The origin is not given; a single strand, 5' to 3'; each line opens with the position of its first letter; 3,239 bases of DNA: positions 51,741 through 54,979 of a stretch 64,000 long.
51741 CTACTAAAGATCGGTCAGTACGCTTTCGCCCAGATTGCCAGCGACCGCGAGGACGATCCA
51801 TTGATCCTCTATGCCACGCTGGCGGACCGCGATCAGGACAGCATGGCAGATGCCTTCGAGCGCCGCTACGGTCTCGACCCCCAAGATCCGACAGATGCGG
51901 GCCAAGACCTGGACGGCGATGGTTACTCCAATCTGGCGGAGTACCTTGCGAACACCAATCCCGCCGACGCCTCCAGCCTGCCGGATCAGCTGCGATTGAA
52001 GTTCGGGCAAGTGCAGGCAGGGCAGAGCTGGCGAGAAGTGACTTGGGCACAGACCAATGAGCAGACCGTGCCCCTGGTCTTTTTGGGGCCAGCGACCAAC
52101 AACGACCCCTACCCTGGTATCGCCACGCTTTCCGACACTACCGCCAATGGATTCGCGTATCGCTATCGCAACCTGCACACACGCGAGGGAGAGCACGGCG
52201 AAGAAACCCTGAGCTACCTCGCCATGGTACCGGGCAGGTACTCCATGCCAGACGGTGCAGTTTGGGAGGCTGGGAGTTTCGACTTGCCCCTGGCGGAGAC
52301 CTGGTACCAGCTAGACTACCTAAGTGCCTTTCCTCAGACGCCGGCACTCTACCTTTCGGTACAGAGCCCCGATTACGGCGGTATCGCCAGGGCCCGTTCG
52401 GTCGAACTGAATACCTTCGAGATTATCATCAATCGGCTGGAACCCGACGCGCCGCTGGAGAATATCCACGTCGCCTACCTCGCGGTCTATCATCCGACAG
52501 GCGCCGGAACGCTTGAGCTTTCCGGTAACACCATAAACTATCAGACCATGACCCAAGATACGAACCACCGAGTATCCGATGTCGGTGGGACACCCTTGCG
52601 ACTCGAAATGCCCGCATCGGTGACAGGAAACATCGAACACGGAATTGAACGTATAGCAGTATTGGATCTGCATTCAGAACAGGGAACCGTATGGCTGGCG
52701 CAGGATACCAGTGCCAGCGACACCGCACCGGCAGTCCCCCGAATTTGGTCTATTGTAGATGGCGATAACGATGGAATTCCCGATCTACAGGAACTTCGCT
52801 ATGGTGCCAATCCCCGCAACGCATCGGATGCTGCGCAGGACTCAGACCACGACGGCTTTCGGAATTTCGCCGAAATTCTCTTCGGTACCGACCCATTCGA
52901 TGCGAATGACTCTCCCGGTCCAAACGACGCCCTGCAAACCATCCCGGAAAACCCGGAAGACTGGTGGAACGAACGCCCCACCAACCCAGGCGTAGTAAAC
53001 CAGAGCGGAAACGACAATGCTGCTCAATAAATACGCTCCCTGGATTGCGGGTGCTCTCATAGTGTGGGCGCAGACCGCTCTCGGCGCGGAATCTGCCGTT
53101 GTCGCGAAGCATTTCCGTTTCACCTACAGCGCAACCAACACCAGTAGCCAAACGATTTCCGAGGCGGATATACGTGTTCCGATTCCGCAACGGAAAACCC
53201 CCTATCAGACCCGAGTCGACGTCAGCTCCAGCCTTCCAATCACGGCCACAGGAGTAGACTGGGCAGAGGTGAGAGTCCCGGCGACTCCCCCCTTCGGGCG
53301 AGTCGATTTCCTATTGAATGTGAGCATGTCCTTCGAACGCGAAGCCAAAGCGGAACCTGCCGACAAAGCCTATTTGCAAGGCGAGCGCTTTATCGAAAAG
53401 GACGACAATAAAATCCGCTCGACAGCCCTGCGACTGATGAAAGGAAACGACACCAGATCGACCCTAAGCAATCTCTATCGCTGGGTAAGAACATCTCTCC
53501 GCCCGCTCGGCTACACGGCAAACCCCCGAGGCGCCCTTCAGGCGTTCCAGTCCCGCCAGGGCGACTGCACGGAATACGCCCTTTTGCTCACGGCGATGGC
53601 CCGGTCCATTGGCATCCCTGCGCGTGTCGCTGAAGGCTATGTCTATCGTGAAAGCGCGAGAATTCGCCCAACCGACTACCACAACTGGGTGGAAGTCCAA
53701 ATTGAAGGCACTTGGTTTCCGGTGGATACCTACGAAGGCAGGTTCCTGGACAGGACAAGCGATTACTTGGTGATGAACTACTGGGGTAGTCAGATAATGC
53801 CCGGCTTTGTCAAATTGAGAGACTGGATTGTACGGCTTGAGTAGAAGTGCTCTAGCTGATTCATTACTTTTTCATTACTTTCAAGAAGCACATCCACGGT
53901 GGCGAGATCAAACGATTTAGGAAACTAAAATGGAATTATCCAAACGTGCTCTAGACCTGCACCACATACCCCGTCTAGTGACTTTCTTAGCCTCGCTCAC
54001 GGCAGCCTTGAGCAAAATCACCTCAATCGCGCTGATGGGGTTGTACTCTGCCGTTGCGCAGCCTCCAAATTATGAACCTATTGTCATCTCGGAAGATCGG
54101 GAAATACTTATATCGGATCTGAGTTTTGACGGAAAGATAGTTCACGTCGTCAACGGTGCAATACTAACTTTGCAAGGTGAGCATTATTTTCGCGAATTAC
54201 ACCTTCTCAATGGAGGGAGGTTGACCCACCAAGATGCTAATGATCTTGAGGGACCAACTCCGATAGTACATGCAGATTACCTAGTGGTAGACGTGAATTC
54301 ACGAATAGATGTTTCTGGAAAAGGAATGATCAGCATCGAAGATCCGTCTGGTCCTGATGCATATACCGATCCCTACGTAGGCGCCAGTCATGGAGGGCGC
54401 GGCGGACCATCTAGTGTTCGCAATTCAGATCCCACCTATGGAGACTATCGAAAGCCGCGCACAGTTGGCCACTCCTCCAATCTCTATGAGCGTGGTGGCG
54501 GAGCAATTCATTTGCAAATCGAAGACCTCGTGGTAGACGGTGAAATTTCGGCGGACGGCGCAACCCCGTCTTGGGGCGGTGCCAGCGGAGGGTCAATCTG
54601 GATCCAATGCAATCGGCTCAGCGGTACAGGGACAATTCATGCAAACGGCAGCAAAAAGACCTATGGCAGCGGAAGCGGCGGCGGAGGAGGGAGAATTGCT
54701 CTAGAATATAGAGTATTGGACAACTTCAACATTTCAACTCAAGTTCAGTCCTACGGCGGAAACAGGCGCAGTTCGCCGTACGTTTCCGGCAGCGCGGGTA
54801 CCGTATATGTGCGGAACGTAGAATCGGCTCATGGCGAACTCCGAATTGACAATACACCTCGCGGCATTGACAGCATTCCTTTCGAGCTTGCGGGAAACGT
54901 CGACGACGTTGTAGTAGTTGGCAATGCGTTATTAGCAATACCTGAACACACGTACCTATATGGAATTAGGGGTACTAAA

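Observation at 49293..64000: Four-gene operon: Ca-loop secreted protein, transglutaminase-like protease, giant beta-helix/FN3 surface protein, RHS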

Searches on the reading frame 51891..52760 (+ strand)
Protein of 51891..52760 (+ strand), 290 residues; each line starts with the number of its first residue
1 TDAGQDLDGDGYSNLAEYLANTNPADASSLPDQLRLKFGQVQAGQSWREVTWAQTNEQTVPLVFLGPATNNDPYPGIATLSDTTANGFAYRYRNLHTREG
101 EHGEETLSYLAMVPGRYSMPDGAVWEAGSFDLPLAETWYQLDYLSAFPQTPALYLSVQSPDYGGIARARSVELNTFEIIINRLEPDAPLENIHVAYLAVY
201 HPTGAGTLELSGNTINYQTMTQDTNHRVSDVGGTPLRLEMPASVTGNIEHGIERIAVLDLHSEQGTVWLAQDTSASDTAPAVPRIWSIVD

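Call 58: search_protein_families(library=pfam, proteins=[window:51891-52760:+], max_evalue=1)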
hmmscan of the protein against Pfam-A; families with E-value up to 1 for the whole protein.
window:51891-52760:+ (290 aa): 2 families
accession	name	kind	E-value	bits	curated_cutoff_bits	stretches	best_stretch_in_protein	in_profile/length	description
PF18884.5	TSP3_bac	-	0.0012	19.1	25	1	6-27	1-22/22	Bacterial TSP3 repeat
PF09458.16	H_lectin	-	0.06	13.9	24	1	145-199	8-67/67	H-type lectin domain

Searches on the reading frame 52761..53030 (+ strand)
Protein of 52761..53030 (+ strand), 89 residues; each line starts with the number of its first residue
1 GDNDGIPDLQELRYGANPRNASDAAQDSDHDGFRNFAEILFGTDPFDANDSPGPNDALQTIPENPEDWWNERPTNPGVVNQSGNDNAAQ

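Call 58: search_protein_families(library=pfam, proteins=[window:52761-53030:+], max_evalue=1)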
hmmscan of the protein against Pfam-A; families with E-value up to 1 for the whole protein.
window:52761-53030:+ (89 aa): 1 family
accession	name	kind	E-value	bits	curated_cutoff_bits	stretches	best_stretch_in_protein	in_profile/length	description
PF18884.5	TSP3_bac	-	1.2e-06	28.6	25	2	27-48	1-22/22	Bacterial TSP3 repeat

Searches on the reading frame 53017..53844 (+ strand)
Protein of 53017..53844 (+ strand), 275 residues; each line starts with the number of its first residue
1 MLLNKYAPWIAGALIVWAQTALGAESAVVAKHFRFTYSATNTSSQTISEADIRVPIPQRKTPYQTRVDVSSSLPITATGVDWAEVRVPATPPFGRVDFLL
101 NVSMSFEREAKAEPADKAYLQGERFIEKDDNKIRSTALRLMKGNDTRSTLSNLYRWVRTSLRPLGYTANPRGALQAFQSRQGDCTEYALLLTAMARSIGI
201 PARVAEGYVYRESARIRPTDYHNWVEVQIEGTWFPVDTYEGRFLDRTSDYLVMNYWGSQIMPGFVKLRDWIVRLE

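Call 5: search_protein_families(library=pfam, proteins=[window:53017-53844:+], max_evalue=0.01)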
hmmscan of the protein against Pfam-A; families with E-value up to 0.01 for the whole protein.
window:53017-53844:+ (275 aa): 1 family
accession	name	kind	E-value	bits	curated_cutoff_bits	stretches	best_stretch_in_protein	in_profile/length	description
PF01841.26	Transglut_core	-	5.2e-22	78.6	23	1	144-238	12-108/108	Transglutaminase-like superfamily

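Call 6: search_protein_families(library=ncbifam, proteins=[window:53017-53844:+], max_evalue=0.01)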
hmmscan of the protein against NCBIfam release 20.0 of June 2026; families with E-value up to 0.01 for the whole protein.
window:53017-53844:+ (275 aa): 1 family
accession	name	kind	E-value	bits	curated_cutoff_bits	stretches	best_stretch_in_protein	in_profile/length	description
NF045980.1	MAG6410_fam_LP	equivalog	4.7e-06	25.3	450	1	175-245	200-266/622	MAG6410 family transglutaminase-related lipoprotein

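Call 7: find_encoding_contigs(protein=window:53017-53844:+, flank=10000, max_places=6)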
Protein window:53017-53844:+ (275 aa): 5 contigs read that carry it; 5 places shown.
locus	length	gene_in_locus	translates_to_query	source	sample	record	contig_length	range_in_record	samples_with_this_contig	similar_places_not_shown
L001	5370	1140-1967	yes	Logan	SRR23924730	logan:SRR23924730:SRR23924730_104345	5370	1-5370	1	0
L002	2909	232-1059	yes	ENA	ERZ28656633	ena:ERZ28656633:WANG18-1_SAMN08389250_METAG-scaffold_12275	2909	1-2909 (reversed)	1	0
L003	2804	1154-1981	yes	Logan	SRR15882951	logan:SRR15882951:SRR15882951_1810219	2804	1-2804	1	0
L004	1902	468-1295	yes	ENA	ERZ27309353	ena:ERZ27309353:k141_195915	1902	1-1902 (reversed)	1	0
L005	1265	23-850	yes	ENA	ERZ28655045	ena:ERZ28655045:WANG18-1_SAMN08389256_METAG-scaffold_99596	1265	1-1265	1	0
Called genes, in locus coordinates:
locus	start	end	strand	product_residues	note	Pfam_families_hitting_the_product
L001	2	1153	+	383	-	?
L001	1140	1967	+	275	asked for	PF01841:Transglut_core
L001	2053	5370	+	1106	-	?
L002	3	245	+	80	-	?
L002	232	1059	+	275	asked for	PF01841:Transglut_core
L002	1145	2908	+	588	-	?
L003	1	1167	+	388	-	?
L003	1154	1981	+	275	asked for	PF01841:Transglut_core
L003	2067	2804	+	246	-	?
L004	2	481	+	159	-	?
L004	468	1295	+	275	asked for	PF01841:Transglut_core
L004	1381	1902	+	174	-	?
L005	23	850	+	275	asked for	PF01841:Transglut_core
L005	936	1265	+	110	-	?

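Call 8: find_homologous_proteins(query=window:53017-53844:+)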
Query window:53017-53844:+ (275 aa): 5 proteins with E <= 0.001 among 1831 candidates.
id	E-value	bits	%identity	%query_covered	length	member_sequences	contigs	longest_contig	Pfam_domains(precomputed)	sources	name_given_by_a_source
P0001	3.9e-111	389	100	63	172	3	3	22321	PF01841.26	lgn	-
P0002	9.9e-89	315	58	85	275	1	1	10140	PF01841.26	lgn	-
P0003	5.3e-13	67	36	44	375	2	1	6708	PF01841.26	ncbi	ncbi:MAG: transglutaminase-like domain-containing protein [Candidatus Humimicrobiaceae bacterium]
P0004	7.6e-11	60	40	45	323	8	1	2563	PF01841.26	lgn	-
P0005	2.0e-9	55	31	45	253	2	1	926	PF13471.13,PF01841.26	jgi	jgi:transglutaminase-like putative cysteine protease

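Call 9: find_encoding_contigs(protein=P0001, flank=10000, max_places=4)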
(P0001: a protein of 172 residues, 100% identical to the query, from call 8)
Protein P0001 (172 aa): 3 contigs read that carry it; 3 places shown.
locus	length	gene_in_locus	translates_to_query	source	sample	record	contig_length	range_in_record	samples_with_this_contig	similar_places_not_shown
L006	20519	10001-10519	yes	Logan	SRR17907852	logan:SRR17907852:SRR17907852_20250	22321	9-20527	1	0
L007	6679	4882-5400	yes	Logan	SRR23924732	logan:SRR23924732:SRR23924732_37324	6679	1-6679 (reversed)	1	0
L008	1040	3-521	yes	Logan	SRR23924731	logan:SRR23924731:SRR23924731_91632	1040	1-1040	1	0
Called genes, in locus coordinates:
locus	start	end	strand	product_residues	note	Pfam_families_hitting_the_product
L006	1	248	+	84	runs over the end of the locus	?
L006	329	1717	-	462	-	PF01406:tRNA-synt_1e, PF01921:tRNA-synt_1f (faint), PF00133:tRNA-synt_1 (faint), PF09334:tRNA-synt_1g (weak), PF09190:DALR_2, PF23493:CysS_C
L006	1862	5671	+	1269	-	PF00211:Guanylate_cyc, PF13191:AAA_16, PF13401:AAA_22 (faint)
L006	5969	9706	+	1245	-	PF18884:TSP3_bac (faint)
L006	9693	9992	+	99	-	-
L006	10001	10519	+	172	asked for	PF01841:Transglut_core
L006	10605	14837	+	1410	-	PF00041:fn3 (faint)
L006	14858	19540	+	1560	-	PF00041:fn3 (faint), PF13620:CarboxypepD_reg (weak)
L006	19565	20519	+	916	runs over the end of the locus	?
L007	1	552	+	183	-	?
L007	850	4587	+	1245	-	PF18884:TSP3_bac (faint)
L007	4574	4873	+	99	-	-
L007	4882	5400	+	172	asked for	PF01841:Transglut_core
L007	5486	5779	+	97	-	-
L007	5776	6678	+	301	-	?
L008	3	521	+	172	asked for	PF01841:Transglut_core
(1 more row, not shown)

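Call 10: find_encoding_contigs(protein=P0002, flank=10000, max_places=4)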
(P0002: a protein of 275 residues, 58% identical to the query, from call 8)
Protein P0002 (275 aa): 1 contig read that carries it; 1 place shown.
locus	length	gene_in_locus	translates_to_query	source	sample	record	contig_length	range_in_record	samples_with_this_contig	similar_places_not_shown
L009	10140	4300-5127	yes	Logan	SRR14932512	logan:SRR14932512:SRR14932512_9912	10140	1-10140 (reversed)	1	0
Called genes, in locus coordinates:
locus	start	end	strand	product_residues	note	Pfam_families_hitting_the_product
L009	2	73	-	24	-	?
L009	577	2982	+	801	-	-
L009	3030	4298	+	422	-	PF18884:TSP3_bac (faint)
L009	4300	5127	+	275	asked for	PF01841:Transglut_core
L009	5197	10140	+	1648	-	?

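Call 56: search_solved_structures(query=window:53017-53844:+, max_evalue=1)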
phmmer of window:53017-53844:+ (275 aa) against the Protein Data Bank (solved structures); distinct sequences matched with E-value up to 1: 4.
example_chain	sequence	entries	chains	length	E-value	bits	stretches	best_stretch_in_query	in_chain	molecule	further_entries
3isr_A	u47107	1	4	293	4.2e-06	29.6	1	147-237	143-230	Transglutaminase-like enzymes, putative cysteine protease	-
6g49_A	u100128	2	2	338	0.001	21.7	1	176-239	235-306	Protein-glutamine gamma-glutamyltransferase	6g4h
1l9m_A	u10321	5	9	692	0.63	12.6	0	103-138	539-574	Protein-glutamine glutamyltransferase E3 | Protein-glutamine glutamyltransferase E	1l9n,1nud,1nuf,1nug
8vvy_C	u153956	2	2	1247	0.94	12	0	149-195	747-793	Cullin-associated NEDD8-dissociated protein 2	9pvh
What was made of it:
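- Checked: The solved relative 3isr places its core at almost the same offset (call 56), so this is not an unusual extension.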

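Call 57: search_protein_families(library=pfam, proteins=[window:53017-53844:+], max_evalue=10)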
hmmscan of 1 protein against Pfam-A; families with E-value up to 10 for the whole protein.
window:53017-53844:+ (275 aa): 5 families
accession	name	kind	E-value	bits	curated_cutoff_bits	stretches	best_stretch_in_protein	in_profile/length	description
PF01841.26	Transglut_core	-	5.2e-22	78.6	23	1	144-238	12-108/108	Transglutaminase-like superfamily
PF00797.23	Acetyltransf_2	-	0.019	15.2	22.8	1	179-238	44-104/240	N-acetyltransferase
PF04473.18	DUF553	-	0.037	13.9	20.5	1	174-237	54-112/140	Transglutaminase-like domain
PF13471.12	Transglut_core3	-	0.051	13.9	26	1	180-228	54-98/117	Transglutaminase-like superfamily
PF24656.1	CEPT76_peptidase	-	0.13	12.9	27.8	1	175-210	8-43/121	CEP76 peptidase-like domain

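Call 72: predict_structure(alignment_id=A3)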
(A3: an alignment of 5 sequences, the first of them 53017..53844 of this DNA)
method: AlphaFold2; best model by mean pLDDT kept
length: 275 residues; sequences in the alignment: 5
mean_pLDDT: 54.0   pTM: 0.48
mean pLDDT of the five models: 54.0, 53.7, 52.1, 47.4, 45.5
residues with pLDDT >= 90: 29; 70-90: 59; 50-70: 38; < 50: 149
segments of 3 or more residues with pLDDT < 50: 19-121, 209-219, 242-275
pLDDT, mean of each block of 10 residues (from residue 1): 61 54 42 35 29 27 31 34 43 39 30 30 69 92 82 88 77 90 88 90 66 41 70 63 40 33 29 28
secondary structure, 60 per line:
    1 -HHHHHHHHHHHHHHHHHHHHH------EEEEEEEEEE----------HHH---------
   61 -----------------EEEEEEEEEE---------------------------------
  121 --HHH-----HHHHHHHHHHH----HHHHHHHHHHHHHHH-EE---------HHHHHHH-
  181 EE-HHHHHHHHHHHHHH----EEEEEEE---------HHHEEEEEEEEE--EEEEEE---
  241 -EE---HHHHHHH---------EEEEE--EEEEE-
elements in order: H2-22 E29-38 E78-87 H131-141 H146-160 H173-179 H184-197 E202-208 E221-229 E232-237 H247-253 E263-267 E270-274
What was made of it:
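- The G2 model was poor outside the core (pLDDT 54, call 72).
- Tried and rejected: Confidence was low (pLDDT 54) outside residues ~122-240, so its N-terminal domain stays uncharacterised (call 72).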

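Call 76: fold_search(model_id=the predicted structure, library=pdb)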
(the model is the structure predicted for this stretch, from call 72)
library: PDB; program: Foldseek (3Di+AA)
matches with E <= 10: 255; with E <= 0.001: 10
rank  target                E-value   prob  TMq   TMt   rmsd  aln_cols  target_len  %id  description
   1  3isr_A                7.1e-07  1.00  0.36  0.35   6.8       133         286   23  The Crystal Structure of a Putative Cysteine Protease from Cytophaga hutchinsonii to 1.9A (released 2009-09-08)
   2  3isr_C                7.5e-07  1.00  0.36  0.35   2.9       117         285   25  The Crystal Structure of a Putative Cysteine Protease from Cytophaga hutchinsonii to 1.9A (released 2009-09-08)
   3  3isr_B                9.5e-07  1.00  0.36  0.34   2.9       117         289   25  The Crystal Structure of a Putative Cysteine Protease from Cytophaga hutchinsonii to 1.9A (released 2009-09-08)
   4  9crn                  6.7e-06  1.00  0.37  0.28   6.5       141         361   18  Crystal structure of Streptococcus pyogenes TglA (released 2024-08-14)
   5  4xz7_B                3.3e-05  1.00  0.33  0.25   7.1       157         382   18  Crystal structure of a TGase (released 2015-06-24)
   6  6g4h                  5.1e-05  1.00  0.32  0.31   4.5       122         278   25  Crystal structure of the periplasmic domain of TgpA from Pseudomonas aeruginosa bound to ethylmercury (released 2019-04-10)
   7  6g49                  5.7e-05  1.00  0.31  0.30   4.2       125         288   28  Crystal structure of the periplasmic domain of TgpA from Pseudomonas aeruginosa (released 2019-04-10)
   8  3kd4_A                6.8e-05  1.00  0.38  0.22  13.5       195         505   18  CRYSTAL STRUCTURE OF A PUTATIVE PROTEASE (BDI_1141) FROM PARABACTEROIDES DISTASONIS ATCC 8503 AT 2.00 A RESOLUTION (released 2009-11-24)
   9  4xz7_A                1.1e-04  1.00  0.31  0.23   7.7       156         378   17  Crystal structure of a TGase (released 2015-06-24)
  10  2f4m_A                7.7e-04  1.00  0.25  0.23   9.2       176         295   16  The Mouse PNGase-HR23 Complex Reveals a Complete Remodulation of the Protein-Protein Interface Compared to its Yeast O (released 2006-03-07)
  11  3esw_A                1.0e-03  1.00  0.29  0.24   6.0       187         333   14  Complex of yeast PNGase with GlcNAc2-IAc. (released 2008-11-11)
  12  1l9m_B                1.1e-03  1.00  0.34  0.15   5.1       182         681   15  Three-dimensional structure of the human transglutaminase 3 enzyme: binding of calcium ions change structure for activ (released 2002-05-29)
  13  3s3j_A                1.1e-03  1.00  0.33  0.15   5.4       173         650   16  Transglutaminase 2 in complex with a novel inhibitor (released 2012-06-06)
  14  2f4o_A                1.3e-03  1.00  0.27  0.25   9.3       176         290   16  The Mouse PNGase-HR23 Complex Reveals a Complete Remodulation of the Protein-Protein Interface Compared to its Yeast O (released 2006-03-07)
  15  6kzb_C                1.6e-03  1.00  0.28  0.13   6.4       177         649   15  Transglutaminase2 complexed with calcium (released 2020-12-09)
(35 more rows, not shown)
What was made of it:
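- On LapG/LapA (BTLCP protease + T1SS adhesin): Call 76: LapG structures rank 23rd and 46th (low-confidence model).
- LapG structures ranked 23rd and 46th at 14% identity, in a search with a low-confidence model (call 76).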

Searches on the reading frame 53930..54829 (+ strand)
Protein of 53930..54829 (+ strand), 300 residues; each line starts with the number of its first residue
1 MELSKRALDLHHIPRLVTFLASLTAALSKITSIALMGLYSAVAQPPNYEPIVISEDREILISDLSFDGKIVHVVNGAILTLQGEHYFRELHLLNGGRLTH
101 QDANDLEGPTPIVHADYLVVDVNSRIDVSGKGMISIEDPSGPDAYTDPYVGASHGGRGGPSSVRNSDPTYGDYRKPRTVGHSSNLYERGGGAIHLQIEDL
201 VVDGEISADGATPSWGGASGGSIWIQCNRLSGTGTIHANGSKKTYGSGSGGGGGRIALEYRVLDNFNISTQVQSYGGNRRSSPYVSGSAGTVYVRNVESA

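Call 45: search_protein_families(library=pfam, proteins=[window:53930-54829:+], max_evalue=0.1)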
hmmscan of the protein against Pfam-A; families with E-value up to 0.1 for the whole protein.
window:53930-54829:+ (300 aa): 0 families
